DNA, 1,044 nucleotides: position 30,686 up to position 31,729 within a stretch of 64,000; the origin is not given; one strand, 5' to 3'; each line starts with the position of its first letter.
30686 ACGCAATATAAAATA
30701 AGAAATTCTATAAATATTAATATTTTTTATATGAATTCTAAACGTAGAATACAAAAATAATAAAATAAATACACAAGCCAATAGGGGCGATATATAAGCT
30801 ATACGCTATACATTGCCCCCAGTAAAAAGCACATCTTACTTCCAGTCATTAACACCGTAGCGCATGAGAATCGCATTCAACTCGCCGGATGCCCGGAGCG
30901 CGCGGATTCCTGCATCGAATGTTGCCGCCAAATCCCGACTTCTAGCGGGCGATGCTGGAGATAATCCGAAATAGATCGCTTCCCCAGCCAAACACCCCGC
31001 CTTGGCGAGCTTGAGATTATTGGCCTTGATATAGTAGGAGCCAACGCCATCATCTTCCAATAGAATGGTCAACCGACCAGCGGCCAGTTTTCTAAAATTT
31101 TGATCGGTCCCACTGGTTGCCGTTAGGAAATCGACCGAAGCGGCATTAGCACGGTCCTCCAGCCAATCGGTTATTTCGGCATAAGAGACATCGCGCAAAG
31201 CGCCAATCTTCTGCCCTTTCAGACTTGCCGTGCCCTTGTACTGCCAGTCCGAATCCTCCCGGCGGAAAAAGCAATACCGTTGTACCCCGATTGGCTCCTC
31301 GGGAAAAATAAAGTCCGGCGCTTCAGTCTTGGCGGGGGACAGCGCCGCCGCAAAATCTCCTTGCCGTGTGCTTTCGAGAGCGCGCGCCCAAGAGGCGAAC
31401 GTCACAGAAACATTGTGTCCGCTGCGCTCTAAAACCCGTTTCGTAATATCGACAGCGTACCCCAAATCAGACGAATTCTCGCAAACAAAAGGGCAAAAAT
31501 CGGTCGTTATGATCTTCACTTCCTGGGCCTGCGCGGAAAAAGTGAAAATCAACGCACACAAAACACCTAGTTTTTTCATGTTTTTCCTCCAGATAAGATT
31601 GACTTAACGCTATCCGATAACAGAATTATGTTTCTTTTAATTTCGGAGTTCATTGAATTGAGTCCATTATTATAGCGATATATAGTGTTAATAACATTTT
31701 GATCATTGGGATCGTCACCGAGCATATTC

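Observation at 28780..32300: AT-rich 3.5-kb island between convergent pyrE and gltX: membrane-anchored AraC regulator + orphan periplasmic binding protein + two paralogous small helical proteins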

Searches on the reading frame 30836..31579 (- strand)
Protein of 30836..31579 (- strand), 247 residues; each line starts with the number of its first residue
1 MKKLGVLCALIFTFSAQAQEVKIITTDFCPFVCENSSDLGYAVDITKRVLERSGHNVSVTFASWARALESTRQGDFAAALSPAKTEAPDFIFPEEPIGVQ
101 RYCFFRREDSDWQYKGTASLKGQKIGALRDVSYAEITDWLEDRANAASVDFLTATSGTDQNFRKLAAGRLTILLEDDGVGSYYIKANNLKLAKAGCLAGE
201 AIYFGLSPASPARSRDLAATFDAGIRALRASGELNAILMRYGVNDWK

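Call 3: search_protein_families(library=pfam, proteins=[window:30836-31579:-], max_evalue=0.1)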
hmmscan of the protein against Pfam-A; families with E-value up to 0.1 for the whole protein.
window:30836-31579:- (247 aa): 1 family
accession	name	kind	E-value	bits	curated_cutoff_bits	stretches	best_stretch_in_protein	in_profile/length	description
PF00497.25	SBP_bac_3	-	4.2e-06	27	26.4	1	26-242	7-130/132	Bacterial extracellular solute-binding proteins, family 3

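Call 4: search_protein_families(library=ncbifam, proteins=[window:30836-31579:-], max_evalue=0.1)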
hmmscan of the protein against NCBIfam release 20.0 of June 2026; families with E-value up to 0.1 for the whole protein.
window:30836-31579:- (247 aa): 5 families
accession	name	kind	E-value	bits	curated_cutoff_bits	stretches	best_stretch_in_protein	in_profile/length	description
NF008426.0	PRK11260.1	equivalog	3.5e-06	26.5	312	1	31-241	56-259/266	cystine ABC transporter substrate-binding protein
TIGR01096.1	3A0103s03R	subfamily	4.4e-05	23.1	256.35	1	6-241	7-249/250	lysine/arginine/ornithine ABC transporter substrate-binding protein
NF007029.0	PRK09495.1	equivalog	0.0079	16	303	1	112-240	121-241/248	glutamine ABC transporter substrate-binding protein GlnH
NF052427.1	StpK7MSMEG_1200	equivalog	0.024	13.1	900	1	158-244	505-587/601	serine/threonine protein kinase StpK7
TIGR04262.1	orph_peri_GRRM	subfamily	0.064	12.5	190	0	115-193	103-172/257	extracellular substrate binding-like orphan protein GrrP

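Call 6: find_encoding_contigs(protein=window:30836-31579:-, flank=10000, max_places=8)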
Protein window:30836-31579:- (247 aa): 7 contigs read that carry it; 7 places shown.
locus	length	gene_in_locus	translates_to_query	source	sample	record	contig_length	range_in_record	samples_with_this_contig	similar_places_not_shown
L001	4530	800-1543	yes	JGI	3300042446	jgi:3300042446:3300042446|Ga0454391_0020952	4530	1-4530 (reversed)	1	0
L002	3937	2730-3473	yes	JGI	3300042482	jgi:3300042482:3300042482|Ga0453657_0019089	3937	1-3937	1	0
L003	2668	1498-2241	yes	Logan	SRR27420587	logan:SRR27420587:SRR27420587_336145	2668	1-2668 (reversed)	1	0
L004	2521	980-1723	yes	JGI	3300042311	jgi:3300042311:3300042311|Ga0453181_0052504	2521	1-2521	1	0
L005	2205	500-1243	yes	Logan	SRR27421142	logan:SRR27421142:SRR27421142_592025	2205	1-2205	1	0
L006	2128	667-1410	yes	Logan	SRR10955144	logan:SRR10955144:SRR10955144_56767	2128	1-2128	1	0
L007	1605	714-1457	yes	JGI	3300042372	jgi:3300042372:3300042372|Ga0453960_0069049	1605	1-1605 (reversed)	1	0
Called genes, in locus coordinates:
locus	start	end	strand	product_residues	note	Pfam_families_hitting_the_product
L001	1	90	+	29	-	?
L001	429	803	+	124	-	-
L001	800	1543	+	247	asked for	PF00497:SBP_bac_3 (weak)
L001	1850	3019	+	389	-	PF12833:HTH_18, PF00165:HTH_AraC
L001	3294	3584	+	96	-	-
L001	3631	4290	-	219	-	PF00156:Pribosyltran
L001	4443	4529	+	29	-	?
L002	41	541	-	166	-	-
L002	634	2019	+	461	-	PF00749:tRNA-synt_1c, PF19269:Anticodon_2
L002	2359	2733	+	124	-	-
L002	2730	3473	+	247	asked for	PF00497:SBP_bac_3 (weak)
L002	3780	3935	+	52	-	?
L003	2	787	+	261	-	?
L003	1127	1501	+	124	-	-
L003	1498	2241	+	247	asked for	PF00497:SBP_bac_3 (weak)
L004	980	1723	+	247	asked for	PF00497:SBP_bac_3 (weak)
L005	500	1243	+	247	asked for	PF00497:SBP_bac_3 (weak)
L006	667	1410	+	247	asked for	PF00497:SBP_bac_3 (weak)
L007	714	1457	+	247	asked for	PF00497:SBP_bac_3 (weak)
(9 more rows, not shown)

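Call 33: search_protein_families(library=padloc, proteins=[window:30836-31579:-], max_evalue=1)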
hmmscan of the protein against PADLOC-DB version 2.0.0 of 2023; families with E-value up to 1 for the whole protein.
window:30836-31579:- (247 aa): 0 families

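Call 34: search_protein_families(library=phrogs, proteins=[window:30836-31579:-], max_evalue=1)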
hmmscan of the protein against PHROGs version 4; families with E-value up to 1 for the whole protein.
window:30836-31579:- (247 aa): 3 families
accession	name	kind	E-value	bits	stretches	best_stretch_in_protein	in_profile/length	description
phrog_10776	-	unknown function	4e-07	29.8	1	16-241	50-271/674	-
phrog_3506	-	DNA, RNA and nucleotide metabolism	0.34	11.7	1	100-135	62-96/115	thymidylate synthase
phrog_29441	-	unknown function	0.41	11.6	1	176-220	55-99/181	-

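Call 40: find_homologous_proteins(query=window:30836-31579:-, max_evalue=0.001)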
Query window:30836-31579:- (247 aa): 9 proteins with E <= 0.001 among 4020 candidates.
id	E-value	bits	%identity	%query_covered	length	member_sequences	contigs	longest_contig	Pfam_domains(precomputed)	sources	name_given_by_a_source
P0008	6.7e-160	548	100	100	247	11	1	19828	PF00497.26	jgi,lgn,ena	jgi:polar amino acid transport system substrate-binding protein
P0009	1.3e-139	482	87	100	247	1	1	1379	-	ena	-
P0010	2.1e-134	465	83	100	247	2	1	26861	-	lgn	-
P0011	5.4e-91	323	59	98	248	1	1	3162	PF00497.26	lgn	-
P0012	5.5e-80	286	52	100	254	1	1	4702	PF00497.26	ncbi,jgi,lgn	-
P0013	1.0e-78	282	53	100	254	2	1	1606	PF00497.26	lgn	-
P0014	7.3e-70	253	48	100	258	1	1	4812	-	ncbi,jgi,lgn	-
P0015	5.6e-64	234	46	99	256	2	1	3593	-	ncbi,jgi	jgi:polar amino acid transport system substrate-binding protein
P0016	7.6e-4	37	26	80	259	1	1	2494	PF00497.26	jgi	jgi:polar amino acid transport system substrate-binding protein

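Call 41: find_encoding_contigs(protein=P0011, flank=10000, max_places=3)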
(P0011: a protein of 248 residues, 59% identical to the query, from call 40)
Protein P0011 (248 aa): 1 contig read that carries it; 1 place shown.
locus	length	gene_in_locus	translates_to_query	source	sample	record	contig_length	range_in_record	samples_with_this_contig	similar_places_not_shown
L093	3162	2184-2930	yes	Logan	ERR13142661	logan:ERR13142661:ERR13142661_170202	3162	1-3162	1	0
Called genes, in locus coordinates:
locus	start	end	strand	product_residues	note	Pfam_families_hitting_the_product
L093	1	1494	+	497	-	?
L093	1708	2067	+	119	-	-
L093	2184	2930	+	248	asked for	PF00497:SBP_bac_3 (faint)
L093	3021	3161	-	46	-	?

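Call 42: find_encoding_contigs(protein=P0012, flank=10000, max_places=3)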
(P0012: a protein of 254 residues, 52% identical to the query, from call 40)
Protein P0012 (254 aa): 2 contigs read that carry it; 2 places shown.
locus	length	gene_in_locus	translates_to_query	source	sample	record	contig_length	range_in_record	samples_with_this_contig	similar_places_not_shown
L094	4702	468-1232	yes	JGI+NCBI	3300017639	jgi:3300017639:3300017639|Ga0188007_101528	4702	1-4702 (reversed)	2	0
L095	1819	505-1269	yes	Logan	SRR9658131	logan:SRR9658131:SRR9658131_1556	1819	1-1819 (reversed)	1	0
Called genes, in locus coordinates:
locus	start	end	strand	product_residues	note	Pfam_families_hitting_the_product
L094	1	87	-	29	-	?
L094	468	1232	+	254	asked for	PF00497:SBP_bac_3 (weak)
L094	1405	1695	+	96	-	-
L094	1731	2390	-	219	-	PF00156:Pribosyltran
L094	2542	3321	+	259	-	PF00378:ECH_1, PF16113:ECH_2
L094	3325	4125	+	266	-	PF01656:CbiA, PF09140:MipZ, PF10609:ParA (faint), PF13614:AAA_31 (weak)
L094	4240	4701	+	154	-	?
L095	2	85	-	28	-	?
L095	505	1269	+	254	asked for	PF00497:SBP_bac_3 (weak)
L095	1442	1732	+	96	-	-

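Call 43: find_encoding_contigs(protein=P0014, flank=10000, max_places=3)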
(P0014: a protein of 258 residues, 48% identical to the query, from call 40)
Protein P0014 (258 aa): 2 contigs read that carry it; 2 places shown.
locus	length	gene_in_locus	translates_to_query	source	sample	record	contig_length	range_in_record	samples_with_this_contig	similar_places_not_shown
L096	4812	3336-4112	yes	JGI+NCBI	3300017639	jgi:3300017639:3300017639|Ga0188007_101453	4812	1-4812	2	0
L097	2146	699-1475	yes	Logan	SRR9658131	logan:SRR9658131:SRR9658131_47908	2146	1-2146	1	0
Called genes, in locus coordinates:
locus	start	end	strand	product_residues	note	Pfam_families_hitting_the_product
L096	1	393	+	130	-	PF11188:DUF2975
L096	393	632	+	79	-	PF13443:HTH_26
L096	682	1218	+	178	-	-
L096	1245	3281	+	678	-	PF00144:Beta-lactamase, PF00353:HemolysinCabind, PF18885:DUF5648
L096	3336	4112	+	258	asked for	-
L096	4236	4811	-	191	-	?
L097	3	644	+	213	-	?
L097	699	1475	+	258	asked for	-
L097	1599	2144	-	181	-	?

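Call 44: find_encoding_contigs(protein=P0015, flank=10000, max_places=3)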
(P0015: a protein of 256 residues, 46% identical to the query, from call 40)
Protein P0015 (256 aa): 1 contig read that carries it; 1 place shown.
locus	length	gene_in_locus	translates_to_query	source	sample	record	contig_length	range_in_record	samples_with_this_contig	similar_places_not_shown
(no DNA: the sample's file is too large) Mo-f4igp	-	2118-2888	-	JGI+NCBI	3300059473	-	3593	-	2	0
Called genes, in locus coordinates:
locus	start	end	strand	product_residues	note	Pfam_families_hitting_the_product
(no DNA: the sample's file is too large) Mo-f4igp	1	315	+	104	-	?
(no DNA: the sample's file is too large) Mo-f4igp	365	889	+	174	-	-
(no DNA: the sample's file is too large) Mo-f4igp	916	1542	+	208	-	PF18885:DUF5648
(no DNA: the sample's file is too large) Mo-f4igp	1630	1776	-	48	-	-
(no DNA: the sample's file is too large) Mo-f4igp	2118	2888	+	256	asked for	-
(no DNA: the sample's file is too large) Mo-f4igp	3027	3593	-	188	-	?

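Call 57: search_solved_structures(query=window:30836-31579:-, max_evalue=0.01, show_alignments=2)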
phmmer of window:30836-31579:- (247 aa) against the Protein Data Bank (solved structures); distinct sequences matched with E-value up to 0.01: 14.
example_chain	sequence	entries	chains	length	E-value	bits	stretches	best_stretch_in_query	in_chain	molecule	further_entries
6h30_A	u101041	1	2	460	7.2e-11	45.5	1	26-243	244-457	Glutamine ABC transporter permease and substrate binding protein protein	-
4zef_A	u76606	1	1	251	1.2e-07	34.9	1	25-241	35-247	Amino acid ABC transporter amino acid-binding/permease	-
3h7m_A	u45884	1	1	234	1.6e-07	34.5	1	30-240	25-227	Sensor protein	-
4oen_A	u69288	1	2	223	2.3e-06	30.7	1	25-241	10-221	Second substrate binding domain of putative amino acid ABC transporter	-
4kqp_A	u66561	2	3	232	5.8e-06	29.4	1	26-243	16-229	Glutamine ABC transporter permease and substrate binding protein protein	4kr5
6ml9_E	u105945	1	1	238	0.0016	21.5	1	20-241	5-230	Lysine/arginine/ornithine-binding periplasmic protein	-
6ft2_A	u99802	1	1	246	0.0038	20.2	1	78-241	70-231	Lysine/arginine/ornithine-binding periplasmic protein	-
6ml0_A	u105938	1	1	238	0.0042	20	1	26-241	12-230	Lysine/arginine/ornithine-binding periplasmic protein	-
6mku_E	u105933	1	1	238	0.0062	19.5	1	39-241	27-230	Lysine/arginine/ornithine-binding periplasmic protein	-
1laf_E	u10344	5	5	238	0.0067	19.4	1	77-241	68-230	LYSINE, ARGININE, ORNITHINE-BINDING PROTEIN | Lysine/arginine/ornithine-binding periplasmic protein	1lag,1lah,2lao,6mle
1lst_A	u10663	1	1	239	0.0067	19.4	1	77-241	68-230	LYSINE, ARGININE, ORNITHINE-BINDING PROTEIN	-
6mkw_A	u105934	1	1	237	0.0068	19.4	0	116-241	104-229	Lysine/arginine/ornithine transport protein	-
6svf_A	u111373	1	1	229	0.0089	19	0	24-239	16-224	Amino acid ABC transporter, periplasmic amino acid-binding protein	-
6mln_E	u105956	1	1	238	0.009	19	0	117-241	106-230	Lysine/arginine/ornithine-binding periplasmic protein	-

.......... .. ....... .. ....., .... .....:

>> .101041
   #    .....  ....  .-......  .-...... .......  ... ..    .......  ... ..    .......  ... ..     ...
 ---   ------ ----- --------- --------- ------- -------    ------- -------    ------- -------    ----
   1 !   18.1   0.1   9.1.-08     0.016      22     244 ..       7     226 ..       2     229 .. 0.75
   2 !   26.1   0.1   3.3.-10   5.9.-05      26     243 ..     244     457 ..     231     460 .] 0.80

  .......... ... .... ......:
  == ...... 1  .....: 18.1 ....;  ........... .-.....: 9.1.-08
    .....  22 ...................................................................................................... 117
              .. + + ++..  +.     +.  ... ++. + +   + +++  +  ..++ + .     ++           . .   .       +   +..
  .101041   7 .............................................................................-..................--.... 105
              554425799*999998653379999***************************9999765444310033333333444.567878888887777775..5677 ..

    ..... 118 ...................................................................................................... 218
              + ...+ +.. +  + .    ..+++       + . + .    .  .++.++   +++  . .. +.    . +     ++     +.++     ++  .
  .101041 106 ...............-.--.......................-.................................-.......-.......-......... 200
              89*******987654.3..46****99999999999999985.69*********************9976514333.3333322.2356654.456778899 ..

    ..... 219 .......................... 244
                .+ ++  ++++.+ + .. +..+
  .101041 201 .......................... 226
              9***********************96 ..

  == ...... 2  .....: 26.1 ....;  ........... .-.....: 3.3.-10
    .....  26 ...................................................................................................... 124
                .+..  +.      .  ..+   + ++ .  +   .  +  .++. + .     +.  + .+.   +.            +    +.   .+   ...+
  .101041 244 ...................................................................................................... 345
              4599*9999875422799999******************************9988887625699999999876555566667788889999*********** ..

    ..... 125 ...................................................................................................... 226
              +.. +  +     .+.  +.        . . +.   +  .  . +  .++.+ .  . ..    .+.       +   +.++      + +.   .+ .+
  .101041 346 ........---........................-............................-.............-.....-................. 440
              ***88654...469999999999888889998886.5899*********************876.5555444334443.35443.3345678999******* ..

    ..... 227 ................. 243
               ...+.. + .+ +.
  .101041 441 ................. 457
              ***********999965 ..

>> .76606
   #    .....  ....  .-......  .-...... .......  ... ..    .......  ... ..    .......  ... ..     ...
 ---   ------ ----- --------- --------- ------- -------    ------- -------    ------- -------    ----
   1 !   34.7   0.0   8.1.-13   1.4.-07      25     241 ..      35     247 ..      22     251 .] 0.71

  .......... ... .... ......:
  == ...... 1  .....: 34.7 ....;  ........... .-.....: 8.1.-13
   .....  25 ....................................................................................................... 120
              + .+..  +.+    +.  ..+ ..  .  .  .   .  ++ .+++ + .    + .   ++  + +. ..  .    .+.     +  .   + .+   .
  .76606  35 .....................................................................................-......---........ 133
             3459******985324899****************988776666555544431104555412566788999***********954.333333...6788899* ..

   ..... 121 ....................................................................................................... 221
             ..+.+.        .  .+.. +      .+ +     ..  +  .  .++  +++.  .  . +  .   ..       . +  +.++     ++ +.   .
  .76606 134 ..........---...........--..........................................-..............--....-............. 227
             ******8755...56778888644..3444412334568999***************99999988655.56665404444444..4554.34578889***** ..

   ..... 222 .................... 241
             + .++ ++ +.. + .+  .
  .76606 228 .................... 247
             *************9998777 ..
